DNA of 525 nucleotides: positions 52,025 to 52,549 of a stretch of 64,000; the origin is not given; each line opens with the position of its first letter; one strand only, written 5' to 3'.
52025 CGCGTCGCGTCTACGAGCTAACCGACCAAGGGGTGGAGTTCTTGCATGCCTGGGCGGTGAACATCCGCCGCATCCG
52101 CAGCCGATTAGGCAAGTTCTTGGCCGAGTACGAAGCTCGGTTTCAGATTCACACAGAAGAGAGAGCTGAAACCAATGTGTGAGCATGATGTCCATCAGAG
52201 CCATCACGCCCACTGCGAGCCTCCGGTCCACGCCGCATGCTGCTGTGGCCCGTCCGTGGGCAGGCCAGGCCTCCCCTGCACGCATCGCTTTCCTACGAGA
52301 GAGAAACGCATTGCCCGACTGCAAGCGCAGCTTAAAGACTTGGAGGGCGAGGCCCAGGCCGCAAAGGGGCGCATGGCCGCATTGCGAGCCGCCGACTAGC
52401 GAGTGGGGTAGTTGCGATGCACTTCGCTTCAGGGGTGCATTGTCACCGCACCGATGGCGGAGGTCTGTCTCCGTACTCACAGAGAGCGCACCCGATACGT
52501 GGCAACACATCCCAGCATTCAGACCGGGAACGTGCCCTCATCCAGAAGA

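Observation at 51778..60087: PadR-controlled efflux island: His/Cys-rich regulator pair, duplicated His-free cupins, heterodimeric ABC exporter, LmbE-like amidase and an ABC-2 exporter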

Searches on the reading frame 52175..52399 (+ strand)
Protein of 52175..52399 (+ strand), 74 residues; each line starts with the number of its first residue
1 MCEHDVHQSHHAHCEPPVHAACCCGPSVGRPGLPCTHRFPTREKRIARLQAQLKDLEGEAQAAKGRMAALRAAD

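Call 3: search_protein_families(library=pfam, proteins=[window:52175-52399:+], max_evalue=0.01)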
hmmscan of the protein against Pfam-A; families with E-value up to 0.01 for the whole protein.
window:52175-52399:+ (74 aa): 1 family
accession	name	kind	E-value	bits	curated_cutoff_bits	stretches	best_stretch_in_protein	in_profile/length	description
PF23991.1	DUF7310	-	0.0021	19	40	1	38-73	31-66/83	Coiled-coil region of unknown function (DUF7310)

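Call 4: search_protein_families(library=ncbifam, proteins=[window:52175-52399:+], max_evalue=0.01)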
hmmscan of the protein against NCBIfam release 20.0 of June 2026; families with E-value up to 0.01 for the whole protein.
window:52175-52399:+ (74 aa): 0 families

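Call 26: search_protein_families(library=pfam, proteins=[window:52175-52399:+], max_evalue=1)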
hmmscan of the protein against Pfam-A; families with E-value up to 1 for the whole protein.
window:52175-52399:+ (74 aa): 4 families
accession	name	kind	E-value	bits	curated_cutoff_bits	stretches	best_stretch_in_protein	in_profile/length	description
PF23991.1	DUF7310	-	0.0021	19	40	1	38-73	31-66/83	Coiled-coil region of unknown function (DUF7310)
PF03980.19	Nnf1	-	0.074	13.8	23.7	1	35-71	73-109/110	Nnf1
PF10805.13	DUF2730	-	0.081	13.5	24.9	1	39-71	59-90/102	Protein of unknown function (DUF2730)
PF13600.11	DUF4140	-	0.14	13.1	27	1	43-71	64-92/98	N-terminal domain of unknown function (DUF4140)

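Call 35: find_homologous_proteins(query=A4, max_evalue=0.01)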
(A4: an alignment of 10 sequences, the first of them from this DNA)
Query A4 (10 sequences) (74 aa, profile of the alignment): 882 proteins with E <= 0.01 among 4601 candidates; the best 120 are listed.
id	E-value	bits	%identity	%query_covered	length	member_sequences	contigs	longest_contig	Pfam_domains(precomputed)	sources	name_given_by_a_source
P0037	1.4e-35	139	53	99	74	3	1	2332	-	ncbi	-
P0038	3.3e-35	138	59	100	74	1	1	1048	-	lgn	-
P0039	5.6e-35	137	58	100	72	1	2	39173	-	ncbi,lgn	-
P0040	6.2e-35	137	58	100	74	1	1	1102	-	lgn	-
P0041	4.1e-34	134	59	100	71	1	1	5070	-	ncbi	-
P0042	1.5e-33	132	55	100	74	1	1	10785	-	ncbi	ncbi:MAG: hypothetical protein ACOC7N_02850 [Chloroflexota bacterium]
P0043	2.2e-33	132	54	82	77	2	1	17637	-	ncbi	-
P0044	9.3e-33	130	53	66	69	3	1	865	-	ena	-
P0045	2.4e-32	128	56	70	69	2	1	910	-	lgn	-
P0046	6.3e-32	127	54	78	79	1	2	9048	-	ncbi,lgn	-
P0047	9.9e-32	127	50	100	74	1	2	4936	-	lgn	-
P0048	1.0e-31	126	57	100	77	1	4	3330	-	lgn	-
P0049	1.0e-31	126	54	70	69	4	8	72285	-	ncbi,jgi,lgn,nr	ncbi:MAG: hypothetical protein FJ014_04315 [Chloroflexi bacterium]|nr:hypothetical protein [Chlorofl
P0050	2.4e-31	125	46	65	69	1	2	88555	-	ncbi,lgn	-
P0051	3.6e-31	125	49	66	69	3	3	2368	-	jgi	jgi:hypothetical protein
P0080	1.9e-23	100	41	99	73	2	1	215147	-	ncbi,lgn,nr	ncbi:MAG: DUF5320 domain-containing protein [Chloroflexi bacterium]|nr:DUF5320 domain-containing pro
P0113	4.2e-19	86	42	99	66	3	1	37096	-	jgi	jgi:NADH:ubiquinone oxidoreductase subunit C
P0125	2.0e-18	84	36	99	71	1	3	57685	-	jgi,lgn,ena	jgi:hypothetical protein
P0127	2.2e-18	84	43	91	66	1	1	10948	PF08954.17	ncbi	ncbi:MAG: DUF5320 domain-containing protein [Chloroflexia bacterium]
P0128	2.3e-18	84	40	64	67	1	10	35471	-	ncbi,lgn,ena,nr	ncbi:MAG: DUF5320 domain-containing protein [Chloroflexi bacterium]|nr:DUF5320 domain-containing pro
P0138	8.6e-18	82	41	99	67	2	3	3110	-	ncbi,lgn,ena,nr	ncbi:MAG: hypothetical protein KAV87_46020 [Desulfobacteraceae bacterium]|nr:hypothetical protein [D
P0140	1.1e-17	81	39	99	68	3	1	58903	-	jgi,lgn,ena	-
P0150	2.6e-17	80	45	99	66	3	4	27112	PF08954.17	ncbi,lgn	-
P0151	2.8e-17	80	49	58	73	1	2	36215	-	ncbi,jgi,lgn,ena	-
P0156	4.5e-17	80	40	91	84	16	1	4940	-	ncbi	-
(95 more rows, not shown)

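Call 36: find_encoding_contigs(protein=P0080, flank=6000, max_places=2)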
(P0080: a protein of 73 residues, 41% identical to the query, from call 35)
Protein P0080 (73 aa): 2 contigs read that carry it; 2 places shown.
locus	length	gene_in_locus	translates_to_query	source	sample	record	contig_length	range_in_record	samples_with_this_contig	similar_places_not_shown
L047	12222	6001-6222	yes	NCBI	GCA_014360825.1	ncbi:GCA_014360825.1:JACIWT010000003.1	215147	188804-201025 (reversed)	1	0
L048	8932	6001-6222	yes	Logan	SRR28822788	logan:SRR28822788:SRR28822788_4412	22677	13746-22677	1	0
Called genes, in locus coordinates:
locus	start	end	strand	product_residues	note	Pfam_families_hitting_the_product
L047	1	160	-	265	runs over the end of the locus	PF13489:Methyltransf_23, PF01209:Ubie_methyltran (weak), PF05175:MTS (weak), PF06325:PrmA (weak), PF13847:Methyltransf_31, PF08241:Methyltransf_11, PF08242:Methyltransf_12, PF13649:Methyltransf_25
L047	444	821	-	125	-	PF00037:Fer4 (faint), PF12797:Fer4_2 (faint), PF12837:Fer4_6 (weak), PF13237:Fer4_10 (weak), PF14697:Fer4_21, PF13534:Fer4_17 (faint), PF13187:Fer4_9 (weak), PF12838:Fer4_7 (weak)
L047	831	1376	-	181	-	PF01814:Hemerythrin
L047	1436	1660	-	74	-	PF14697:Fer4_21 (faint), PF12797:Fer4_2 (weak), PF12837:Fer4_6, PF13237:Fer4_10, PF00037:Fer4, PF12838:Fer4_7, PF13187:Fer4_9 (weak), PF12798:Fer4_3 (faint)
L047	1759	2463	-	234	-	PF00027:cNMP_binding, PF13545:HTH_Crp_2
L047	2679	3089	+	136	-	PF08859:DGC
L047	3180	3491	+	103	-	PF08827:DUF1805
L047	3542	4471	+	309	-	PF01925:TauE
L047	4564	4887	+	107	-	PF22263:DUF6951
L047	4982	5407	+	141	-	PF08859:DGC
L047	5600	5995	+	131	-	PF03551:PadR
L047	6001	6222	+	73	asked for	-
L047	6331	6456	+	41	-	PF02585:PIG-L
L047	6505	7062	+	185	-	PF02585:PIG-L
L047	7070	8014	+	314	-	PF00005:ABC_tran, PF13304:AAA_21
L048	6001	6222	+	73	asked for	-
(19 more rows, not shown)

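Call 37: find_encoding_contigs(protein=P0049, flank=6000, max_places=2)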
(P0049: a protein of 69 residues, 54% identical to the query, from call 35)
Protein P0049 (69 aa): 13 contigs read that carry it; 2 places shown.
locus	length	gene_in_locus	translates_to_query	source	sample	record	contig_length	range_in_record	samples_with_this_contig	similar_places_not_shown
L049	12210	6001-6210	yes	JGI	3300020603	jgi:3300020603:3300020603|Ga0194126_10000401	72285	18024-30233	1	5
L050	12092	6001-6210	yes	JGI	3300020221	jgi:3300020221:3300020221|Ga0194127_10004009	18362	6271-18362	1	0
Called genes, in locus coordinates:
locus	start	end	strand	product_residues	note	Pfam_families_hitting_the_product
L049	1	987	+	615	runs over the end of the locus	PF00364:Biotin_lipoyl (faint), PF25917:BSH_RND (weak), PF25881:HH_YBHG (faint), PF25954:Beta-barrel_RND_2 (weak), PF25990:Beta-barrel_YknX, PF25967:RND-MFP_C, PF25975:CzcB_C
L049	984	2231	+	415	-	-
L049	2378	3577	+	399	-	PF00089:Trypsin, PF13365:Trypsin_2, PF13180:PDZ_2, PF17820:PDZ_6 (faint)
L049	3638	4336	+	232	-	PF00072:Response_reg, PF00486:Trans_reg_C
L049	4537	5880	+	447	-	PF00672:HAMP, PF00512:HisKA, PF02518:HATPase_c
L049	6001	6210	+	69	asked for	-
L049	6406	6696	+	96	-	PF01022:HTH_5, PF12840:HTH_20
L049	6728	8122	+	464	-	PF01545:Cation_efflux, PF16916:ZT_dimer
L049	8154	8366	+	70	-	-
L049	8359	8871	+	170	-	PF01597:GCV_H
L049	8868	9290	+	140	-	PF08859:DGC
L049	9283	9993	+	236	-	PF08859:DGC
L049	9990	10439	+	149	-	PF02566:OsmC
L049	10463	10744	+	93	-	PF13192:Thioredoxin_3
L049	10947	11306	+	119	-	-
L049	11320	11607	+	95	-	PF14697:Fer4_21 (faint), PF00037:Fer4 (weak), PF12797:Fer4_2 (weak), PF12837:Fer4_6 (weak), PF13237:Fer4_10 (weak), PF13484:Fer4_16 (faint), PF12838:Fer4_7 (weak), PF13187:Fer4_9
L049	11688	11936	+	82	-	PF13192:Thioredoxin_3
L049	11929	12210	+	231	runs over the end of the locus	PF02585:PIG-L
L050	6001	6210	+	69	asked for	-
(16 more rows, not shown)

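Call 38: find_encoding_contigs(protein=P0140, flank=6000, max_places=2)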
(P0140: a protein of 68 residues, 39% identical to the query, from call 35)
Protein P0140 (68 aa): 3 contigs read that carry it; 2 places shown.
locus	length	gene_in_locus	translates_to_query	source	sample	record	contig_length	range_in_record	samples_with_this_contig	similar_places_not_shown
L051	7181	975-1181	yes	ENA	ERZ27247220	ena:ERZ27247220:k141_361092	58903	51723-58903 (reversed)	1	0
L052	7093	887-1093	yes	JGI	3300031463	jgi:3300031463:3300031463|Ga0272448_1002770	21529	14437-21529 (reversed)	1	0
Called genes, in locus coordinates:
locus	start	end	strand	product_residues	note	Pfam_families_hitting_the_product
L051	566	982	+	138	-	PF03551:PadR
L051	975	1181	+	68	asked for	-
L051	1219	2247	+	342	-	PF00005:ABC_tran, PF13304:AAA_21, PF13732:DrrA1-3_C (weak)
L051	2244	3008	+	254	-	PF01061:ABC2_membrane, PF12698:ABC2_membrane_3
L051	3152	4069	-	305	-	PF12797:Fer4_2 (weak), PF12838:Fer4_7 (weak), PF13183:Fer4_8 (weak), PF13247:Fer4_11, PF12838:Fer4_7 (weak), PF13187:Fer4_9 (weak), PF00037:Fer4 (weak), PF12797:Fer4_2 (weak), +8 more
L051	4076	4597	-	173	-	PF01750:HycI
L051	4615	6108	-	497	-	PF00374:NiFeSe_Hases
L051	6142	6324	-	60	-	PF27537:HoxH (weak), PF00374:NiFeSe_Hases (weak)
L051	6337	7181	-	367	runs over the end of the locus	PF01058:Oxidored_q6, PF14720:NiFe_hyd_SSU_C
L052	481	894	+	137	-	PF03551:PadR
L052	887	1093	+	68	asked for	-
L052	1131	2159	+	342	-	PF00005:ABC_tran, PF13304:AAA_21, PF13732:DrrA1-3_C (weak)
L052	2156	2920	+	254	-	PF01061:ABC2_membrane, PF12698:ABC2_membrane_3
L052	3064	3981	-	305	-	PF12797:Fer4_2 (weak), PF12838:Fer4_7 (weak), PF13183:Fer4_8 (weak), PF13247:Fer4_11, PF12838:Fer4_7 (weak), PF13187:Fer4_9 (weak), PF00037:Fer4 (weak), PF12797:Fer4_2 (weak), +8 more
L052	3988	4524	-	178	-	PF01750:HycI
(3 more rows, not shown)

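Call 62: search_protein_families(library=pfam, proteins=[P0080, P0127, P0128, P0138, P0113, P0125, P0150, P0156], max_evalue=0.1)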
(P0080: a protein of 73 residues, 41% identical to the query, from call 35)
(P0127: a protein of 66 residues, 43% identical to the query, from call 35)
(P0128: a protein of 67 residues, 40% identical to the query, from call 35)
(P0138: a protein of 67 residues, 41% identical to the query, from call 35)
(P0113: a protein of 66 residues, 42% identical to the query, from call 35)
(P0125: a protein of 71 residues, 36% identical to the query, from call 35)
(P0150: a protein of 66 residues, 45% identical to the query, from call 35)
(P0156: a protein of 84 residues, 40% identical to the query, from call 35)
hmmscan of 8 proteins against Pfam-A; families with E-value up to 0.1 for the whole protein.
P0080 (73 aa): 5 families
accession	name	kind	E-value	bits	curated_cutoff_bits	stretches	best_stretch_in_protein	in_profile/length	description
PF10779.14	XhlA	-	0.016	15.8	34.7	1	42-71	17-46/67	Haemolysin XhlA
PF17253.7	DUF5320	-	0.031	15.9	27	1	21-69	50-99/99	Family of unknown function (DUF5320)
PF04977.20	DivIC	-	0.037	14.3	28.9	1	38-71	19-52/80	Septum formation initiator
PF14216.11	DUF4326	-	0.039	15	25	1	14-71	7-63/82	Domain of unknown function (DUF4326)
PF23984.1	DUF7307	-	0.071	13.5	27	1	37-69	8-41/129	Pam3 gp33-like protein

P0127 (66 aa): 10 families
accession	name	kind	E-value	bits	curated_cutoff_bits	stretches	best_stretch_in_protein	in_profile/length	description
PF08954.16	Trimer_CC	-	5.1e-06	26.4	27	1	33-62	16-45/52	Trimerisation motif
PF23991.1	DUF7310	-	4.9e-05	24.2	40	1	27-64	28-65/83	Coiled-coil region of unknown function (DUF7310)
PF04977.20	DivIC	-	0.008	16.4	28.9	1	35-63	23-51/80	Septum formation initiator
PF10779.14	XhlA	-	0.015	15.8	34.7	1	35-64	17-46/67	Haemolysin XhlA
PF01920.25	Prefoldin_2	-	0.021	15.2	27.6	1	30-63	70-103/106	Prefoldin subunit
PF17253.7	DUF5320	-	0.022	16.3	27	1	16-62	55-99/99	Family of unknown function (DUF5320)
PF13600.11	DUF4140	-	0.026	15.4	27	1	33-65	62-94/98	N-terminal domain of unknown function (DUF4140)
PF10458.14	Val_tRNA-synt_C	-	0.039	14.7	25.9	1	35-60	3-28/66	Valyl tRNA synthetase tRNA binding arm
PF16326.10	ABC_tran_CTD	-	0.04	14.6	32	1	28-61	7-45/69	ABC transporter C-terminal domain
PF23984.1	DUF7307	-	0.078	13.3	27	1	29-62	7-41/129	Pam3 gp33-like protein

P0128 (67 aa): 3 families
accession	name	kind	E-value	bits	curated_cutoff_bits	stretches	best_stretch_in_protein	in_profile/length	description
PF08954.16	Trimer_CC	-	0.00015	21.7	27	1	37-66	18-47/52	Trimerisation motif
PF06696.16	Strep_SA_rep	-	0.047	14.2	26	1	45-64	5-24/25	Streptococcal surface antigen repeat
PF17253.7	DUF5320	-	0.069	14.8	27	0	6-64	38-99/99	Family of unknown function (DUF5320)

P0138 (67 aa): 4 families
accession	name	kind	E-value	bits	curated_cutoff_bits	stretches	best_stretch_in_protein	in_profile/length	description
PF23991.1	DUF7310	-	0.012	16.5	40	1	33-64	33-64/83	Coiled-coil region of unknown function (DUF7310)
PF23984.1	DUF7307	-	0.023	15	27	1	34-63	11-41/129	Pam3 gp33-like protein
PF08954.16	Trimer_CC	-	0.045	13.8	27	1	34-52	16-34/52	Trimerisation motif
PF10779.14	XhlA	-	0.051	14.2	34.7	1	36-65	17-46/67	Haemolysin XhlA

P0113 (66 aa): 3 families
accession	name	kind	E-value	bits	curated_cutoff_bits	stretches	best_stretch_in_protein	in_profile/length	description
PF10779.14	XhlA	-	0.0059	17.2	34.7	1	35-64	17-46/67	Haemolysin XhlA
PF23991.1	DUF7310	-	0.022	15.7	40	1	29-62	30-63/83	Coiled-coil region of unknown function (DUF7310)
PF10458.14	Val_tRNA-synt_C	-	0.061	14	25.9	1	35-60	3-28/66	Valyl tRNA synthetase tRNA binding arm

P0125 (71 aa): 2 families
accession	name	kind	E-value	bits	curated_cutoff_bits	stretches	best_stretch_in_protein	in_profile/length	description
PF17253.7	DUF5320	-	0.041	15.5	27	1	10-67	35-99/99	Family of unknown function (DUF5320)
PF10779.14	XhlA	-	0.057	14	34.7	1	41-69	18-46/67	Haemolysin XhlA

P0150 (66 aa): 11 families
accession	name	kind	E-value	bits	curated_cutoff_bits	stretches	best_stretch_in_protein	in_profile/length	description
PF08954.16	Trimer_CC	-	2.5e-06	27.5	27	1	33-62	16-45/52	Trimerisation motif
PF23991.1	DUF7310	-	0.00011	23.1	40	1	28-64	29-65/83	Coiled-coil region of unknown function (DUF7310)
PF17253.7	DUF5320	-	0.01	17.4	27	1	9-62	48-99/99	Family of unknown function (DUF5320)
PF10779.14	XhlA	-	0.015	15.9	34.7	1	35-64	17-46/67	Haemolysin XhlA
PF04977.20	DivIC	-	0.015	15.5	28.9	1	35-63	23-51/80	Septum formation initiator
PF13600.11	DUF4140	-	0.024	15.5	27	1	33-65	62-94/98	N-terminal domain of unknown function (DUF4140)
PF01920.25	Prefoldin_2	-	0.029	14.8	27.6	1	32-63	72-103/106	Prefoldin subunit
PF10458.14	Val_tRNA-synt_C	-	0.039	14.7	25.9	1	35-60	3-28/66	Valyl tRNA synthetase tRNA binding arm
PF16740.10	SKA2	-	0.052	13.8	30.1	1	34-65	36-67/110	Spindle and kinetochore-associated protein 2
PF23984.1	DUF7307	-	0.057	13.8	27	1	29-62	7-41/129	Pam3 gp33-like protein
PF16326.10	ABC_tran_CTD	-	0.079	13.6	32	0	29-61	8-45/69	ABC transporter C-terminal domain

P0156 (84 aa): 4 families
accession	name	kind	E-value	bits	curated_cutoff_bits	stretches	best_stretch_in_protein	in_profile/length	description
PF08954.16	Trimer_CC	-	0.00013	21.9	27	1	52-78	17-43/52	Trimerisation motif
PF23991.1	DUF7310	-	0.0013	19.7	40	1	48-80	31-63/83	Coiled-coil region of unknown function (DUF7310)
PF17253.7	DUF5320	-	0.01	17.4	27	1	24-80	42-99/99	Family of unknown function (DUF5320)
PF10458.14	Val_tRNA-synt_C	-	0.045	14.5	25.9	1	54-78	4-28/66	Valyl tRNA synthetase tRNA binding arm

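Call 75: predict_structure(alignment_id=A5)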
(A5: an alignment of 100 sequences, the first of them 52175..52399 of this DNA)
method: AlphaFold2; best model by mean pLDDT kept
length: 74 residues; sequences in the alignment: 100
mean_pLDDT: 71.6   pTM: 0.41
mean pLDDT of the five models: 71.6, 71.4, 70.4, 70.2, 68.8
residues with pLDDT >= 90: 32; 70-90: 4; 50-70: 19; < 50: 19
segments of 3 or more residues with pLDDT < 50: 5-19
pLDDT, mean of each block of 10 residues (from residue 1): 46 43 52 62 95 98 98 89
secondary structure, 60 per line:
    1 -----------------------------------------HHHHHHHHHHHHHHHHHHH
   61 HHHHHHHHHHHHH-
elements in order: H42-73

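Call 78: find_encoding_contigs(protein=P0125, flank=5000, max_places=1)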
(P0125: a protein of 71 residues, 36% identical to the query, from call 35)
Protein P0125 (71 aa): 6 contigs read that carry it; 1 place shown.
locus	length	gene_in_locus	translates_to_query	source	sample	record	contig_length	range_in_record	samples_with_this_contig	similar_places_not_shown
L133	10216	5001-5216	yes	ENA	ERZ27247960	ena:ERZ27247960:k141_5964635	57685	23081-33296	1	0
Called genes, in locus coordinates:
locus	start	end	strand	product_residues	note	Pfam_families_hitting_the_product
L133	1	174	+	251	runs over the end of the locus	PF00005:ABC_tran, PF02463:SMC_N (weak), PF13304:AAA_21 (weak)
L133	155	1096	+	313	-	PF01458:SUFBD_core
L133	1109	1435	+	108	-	PF00364:Biotin_lipoyl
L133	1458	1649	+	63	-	PF10133:CooT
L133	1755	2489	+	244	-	PF02596:DUF169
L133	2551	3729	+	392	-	PF04055:Radical_SAM, PF13186:SPASM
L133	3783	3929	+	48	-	-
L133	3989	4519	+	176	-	PF04060:FeS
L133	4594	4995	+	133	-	PF03551:PadR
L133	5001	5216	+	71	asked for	-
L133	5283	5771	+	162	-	PF03773:ArsP_1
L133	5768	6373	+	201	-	PF03773:ArsP_1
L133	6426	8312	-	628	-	PF13551:HTH_29 (faint)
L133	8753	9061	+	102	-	PF00190:Cupin_1 (weak), PF07883:Cupin_2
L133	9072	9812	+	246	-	PF02585:PIG-L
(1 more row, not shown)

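Call 79: find_encoding_contigs(protein=P0113, flank=5000, max_places=1)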
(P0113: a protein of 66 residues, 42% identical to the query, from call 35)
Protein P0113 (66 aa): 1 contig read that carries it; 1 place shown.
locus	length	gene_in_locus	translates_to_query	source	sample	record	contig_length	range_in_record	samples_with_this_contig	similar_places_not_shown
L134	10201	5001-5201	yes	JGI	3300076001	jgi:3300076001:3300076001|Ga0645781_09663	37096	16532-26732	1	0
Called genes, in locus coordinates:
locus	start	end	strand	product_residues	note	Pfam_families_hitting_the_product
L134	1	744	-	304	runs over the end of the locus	PF13187:Fer4_9 (faint), PF00037:Fer4 (faint), PF13237:Fer4_10 (faint), PF13484:Fer4_16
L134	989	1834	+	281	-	PF02732:ERCC4 (weak)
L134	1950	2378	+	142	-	-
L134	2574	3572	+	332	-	PF04015:DUF362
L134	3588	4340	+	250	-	PF00106:adh_short, PF08659:KR, PF23441:SDR (faint), PF13561:adh_short_C2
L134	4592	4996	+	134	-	PF03551:PadR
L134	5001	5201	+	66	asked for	-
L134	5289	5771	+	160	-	PF03773:ArsP_1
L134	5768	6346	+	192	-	PF03773:ArsP_1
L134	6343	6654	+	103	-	-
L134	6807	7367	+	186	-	PF02417:Chromate_transp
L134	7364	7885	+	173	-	PF02417:Chromate_transp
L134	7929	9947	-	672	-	PF18998:Flg_new_2, PF09479:Flg_new (faint), PF18998:Flg_new_2, PF00188:CAP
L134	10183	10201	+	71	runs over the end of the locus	-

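Call 80: find_encoding_contigs(protein=P0128, flank=5000, max_places=1)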
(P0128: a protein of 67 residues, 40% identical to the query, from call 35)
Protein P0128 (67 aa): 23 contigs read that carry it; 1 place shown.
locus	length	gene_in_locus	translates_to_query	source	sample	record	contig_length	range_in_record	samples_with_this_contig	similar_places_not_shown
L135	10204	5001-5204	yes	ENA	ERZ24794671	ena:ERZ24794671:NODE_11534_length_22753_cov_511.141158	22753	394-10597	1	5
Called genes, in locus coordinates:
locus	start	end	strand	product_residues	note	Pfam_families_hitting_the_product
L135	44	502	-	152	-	PF02566:OsmC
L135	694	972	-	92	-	PF02583:Trns_repr_metal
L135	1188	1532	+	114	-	PF12840:HTH_20 (weak), PF01022:HTH_5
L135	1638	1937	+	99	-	-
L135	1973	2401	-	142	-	PF18929:DUF5678 (weak)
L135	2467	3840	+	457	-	PF03773:ArsP_1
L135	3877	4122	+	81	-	PF13192:Thioredoxin_3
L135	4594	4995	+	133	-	PF03551:PadR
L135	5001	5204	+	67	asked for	-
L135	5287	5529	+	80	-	-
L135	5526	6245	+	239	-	PF02585:PIG-L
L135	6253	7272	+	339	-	PF00005:ABC_tran, PF13304:AAA_21, PF13732:DrrA1-3_C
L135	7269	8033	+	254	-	PF01061:ABC2_membrane, PF12698:ABC2_membrane_3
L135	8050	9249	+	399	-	PF16983:MFS_MOT1, PF00916:Sulfate_transp (weak), PF16983:MFS_MOT1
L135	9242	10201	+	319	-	PF00005:ABC_tran, PF13304:AAA_21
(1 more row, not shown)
